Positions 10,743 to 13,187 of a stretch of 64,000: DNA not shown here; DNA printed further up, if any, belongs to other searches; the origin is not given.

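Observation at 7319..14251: About 7 kb accessory segment: umuDC bracketed by two eukaryote-like effector candidates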

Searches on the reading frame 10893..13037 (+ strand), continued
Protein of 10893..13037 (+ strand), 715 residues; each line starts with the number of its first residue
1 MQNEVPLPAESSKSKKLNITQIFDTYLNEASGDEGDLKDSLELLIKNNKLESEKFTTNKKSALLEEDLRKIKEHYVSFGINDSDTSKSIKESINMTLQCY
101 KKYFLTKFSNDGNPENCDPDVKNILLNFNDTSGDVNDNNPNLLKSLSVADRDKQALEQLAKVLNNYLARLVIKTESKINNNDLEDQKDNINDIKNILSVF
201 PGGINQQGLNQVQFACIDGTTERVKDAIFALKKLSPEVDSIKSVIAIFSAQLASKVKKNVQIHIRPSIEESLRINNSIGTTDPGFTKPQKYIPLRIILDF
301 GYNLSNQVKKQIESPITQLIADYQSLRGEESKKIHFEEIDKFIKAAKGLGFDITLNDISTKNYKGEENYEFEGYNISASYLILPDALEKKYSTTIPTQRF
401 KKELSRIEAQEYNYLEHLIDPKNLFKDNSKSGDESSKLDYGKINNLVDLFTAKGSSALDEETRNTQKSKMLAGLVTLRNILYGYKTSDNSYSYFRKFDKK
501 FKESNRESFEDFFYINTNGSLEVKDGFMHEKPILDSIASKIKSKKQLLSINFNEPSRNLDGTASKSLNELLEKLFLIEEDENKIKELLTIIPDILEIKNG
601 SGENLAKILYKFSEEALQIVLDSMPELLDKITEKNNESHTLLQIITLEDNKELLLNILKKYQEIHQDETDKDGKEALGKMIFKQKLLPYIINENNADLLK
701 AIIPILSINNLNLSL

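Call 99: fold_search(model_id=the predicted structure, library=viral)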
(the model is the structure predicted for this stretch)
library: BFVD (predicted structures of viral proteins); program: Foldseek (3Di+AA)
matches with E <= 10: 226; with E <= 0.001: 0
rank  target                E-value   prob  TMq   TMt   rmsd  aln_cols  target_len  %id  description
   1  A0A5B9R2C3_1          1.3e-01  0.08  0.09  0.07  40.6       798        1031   13  Large tegument protein deneddylase [Cacatuid alphaherpesvirus 2]
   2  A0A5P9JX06            1.7e-01  0.08  0.10  0.08  29.1       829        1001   12  Tegument protein [Psittacid alphaherpesvirus 5]
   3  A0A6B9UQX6            2.3e-01  0.41  0.11  0.21  16.0       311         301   12  (no name in the UniProt tables at hand)
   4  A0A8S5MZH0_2          2.9e-01  0.05  0.09  0.07  42.3       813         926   11  Minor tail protein [Siphoviridae sp. ctoMB99]
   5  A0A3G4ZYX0            3.1e-01  0.08  0.12  0.10  39.2       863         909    9  Ankyrin repeat protein [Gaeavirus sp.]
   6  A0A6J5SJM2            3.8e-01  0.05  0.07  0.06  32.7       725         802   10  Uncharacterized protein [uncultured Caudovirales phage]
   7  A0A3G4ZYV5            4.8e-01  0.33  0.13  0.21  21.2       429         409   10  Uncharacterized protein [Faunusvirus sp.]
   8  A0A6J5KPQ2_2          4.8e-01  0.06  0.10  0.07  30.0       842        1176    9  Collagen triple helix repeat [uncultured Caudovirales phage]
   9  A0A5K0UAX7            5.5e-01  0.03  0.07  0.07  35.3       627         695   10  Uncharacterized protein [Yasminevirus sp. GU-2018]
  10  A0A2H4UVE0            6.2e-01  0.06  0.12  0.11  35.8       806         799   12  Exocyst complex component Sec6 [Bodo saltans virus]
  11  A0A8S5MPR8            6.2e-01  0.05  0.11  0.10  29.0       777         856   14  Minor tail protein [Myoviridae sp. ctUFx54]
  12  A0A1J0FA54            7.0e-01  0.08  0.13  0.13  37.5       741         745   13  (no name in the UniProt tables at hand)
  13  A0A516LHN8            7.3e-01  0.08  0.14  0.12  29.7       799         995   10  (no name in the UniProt tables at hand)
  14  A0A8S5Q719            8.0e-01  0.06  0.10  0.07  27.9       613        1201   12  Uncharacterized protein [Myoviridae sp. ctTRu92]
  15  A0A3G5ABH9            8.3e-01  0.14  0.11  0.14  20.6       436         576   12  Ankyrin and ring finger domain protein (Fragment) [Hyperionvirus sp.]
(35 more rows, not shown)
